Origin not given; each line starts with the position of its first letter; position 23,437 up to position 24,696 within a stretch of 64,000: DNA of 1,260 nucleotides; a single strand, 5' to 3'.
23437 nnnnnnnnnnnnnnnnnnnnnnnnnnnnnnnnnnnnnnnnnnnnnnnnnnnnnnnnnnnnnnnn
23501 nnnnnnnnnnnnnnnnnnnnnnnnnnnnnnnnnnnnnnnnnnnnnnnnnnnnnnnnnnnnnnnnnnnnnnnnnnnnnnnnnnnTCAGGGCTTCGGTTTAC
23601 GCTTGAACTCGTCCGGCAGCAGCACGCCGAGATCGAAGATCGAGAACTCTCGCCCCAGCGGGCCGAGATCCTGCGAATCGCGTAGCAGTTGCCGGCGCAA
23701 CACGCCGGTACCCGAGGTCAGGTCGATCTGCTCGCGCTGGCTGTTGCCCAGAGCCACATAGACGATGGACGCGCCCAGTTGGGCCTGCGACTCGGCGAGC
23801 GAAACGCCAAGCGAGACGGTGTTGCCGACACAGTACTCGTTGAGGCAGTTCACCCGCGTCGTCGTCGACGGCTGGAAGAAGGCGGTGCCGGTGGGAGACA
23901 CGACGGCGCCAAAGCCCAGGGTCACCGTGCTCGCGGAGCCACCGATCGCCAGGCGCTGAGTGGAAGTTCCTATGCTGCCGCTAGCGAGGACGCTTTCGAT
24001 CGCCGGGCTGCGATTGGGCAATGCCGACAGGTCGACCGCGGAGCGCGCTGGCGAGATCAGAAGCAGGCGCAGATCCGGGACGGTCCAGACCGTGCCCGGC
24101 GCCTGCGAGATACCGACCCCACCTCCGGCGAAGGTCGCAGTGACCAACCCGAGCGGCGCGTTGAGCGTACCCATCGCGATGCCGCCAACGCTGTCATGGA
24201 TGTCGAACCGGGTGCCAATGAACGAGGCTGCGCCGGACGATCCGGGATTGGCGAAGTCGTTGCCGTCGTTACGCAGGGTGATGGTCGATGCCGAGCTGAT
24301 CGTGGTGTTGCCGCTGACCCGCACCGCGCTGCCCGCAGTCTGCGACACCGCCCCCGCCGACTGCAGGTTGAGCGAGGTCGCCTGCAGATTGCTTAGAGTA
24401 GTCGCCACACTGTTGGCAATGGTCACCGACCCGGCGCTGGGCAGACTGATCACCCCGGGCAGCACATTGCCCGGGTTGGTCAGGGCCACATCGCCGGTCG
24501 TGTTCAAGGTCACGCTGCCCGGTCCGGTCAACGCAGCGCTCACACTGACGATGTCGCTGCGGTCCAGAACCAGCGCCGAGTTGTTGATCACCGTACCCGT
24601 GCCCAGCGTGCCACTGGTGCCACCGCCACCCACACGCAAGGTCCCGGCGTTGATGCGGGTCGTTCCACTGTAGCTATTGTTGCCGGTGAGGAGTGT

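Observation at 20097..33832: Candidate new coupling: FHA/Ser-Thr-kinase switch joined to a two-partner secretion (TpsB-TpsA) locus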

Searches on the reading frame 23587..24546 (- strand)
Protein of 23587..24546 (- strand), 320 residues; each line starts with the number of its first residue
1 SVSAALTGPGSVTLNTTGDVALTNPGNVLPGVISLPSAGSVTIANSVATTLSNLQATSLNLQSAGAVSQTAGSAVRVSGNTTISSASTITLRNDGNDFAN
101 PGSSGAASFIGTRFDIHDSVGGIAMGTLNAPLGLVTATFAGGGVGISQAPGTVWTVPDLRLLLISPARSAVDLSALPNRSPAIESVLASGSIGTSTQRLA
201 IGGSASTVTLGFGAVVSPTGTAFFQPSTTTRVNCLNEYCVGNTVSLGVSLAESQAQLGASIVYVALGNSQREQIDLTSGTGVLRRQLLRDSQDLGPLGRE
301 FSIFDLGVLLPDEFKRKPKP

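Call 66: search_solved_structures(query=window:23587-24546:-, max_evalue=1)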
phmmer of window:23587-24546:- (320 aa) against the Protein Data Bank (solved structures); distinct sequences matched with E-value up to 1: 4.
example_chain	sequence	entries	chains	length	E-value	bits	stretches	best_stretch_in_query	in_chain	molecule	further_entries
9ly6_A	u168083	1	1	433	0.011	18.3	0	151-246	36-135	CD276 antigen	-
9ly5_C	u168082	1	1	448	0.012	18.2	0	151-246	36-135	CD276 antigen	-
8on5_A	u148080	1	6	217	0.38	13.3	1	32-118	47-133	Adenoviral fiber protein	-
8cmo_7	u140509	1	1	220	0.88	12.1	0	97-134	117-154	Light-harvesting protein of photosystem I Lhca7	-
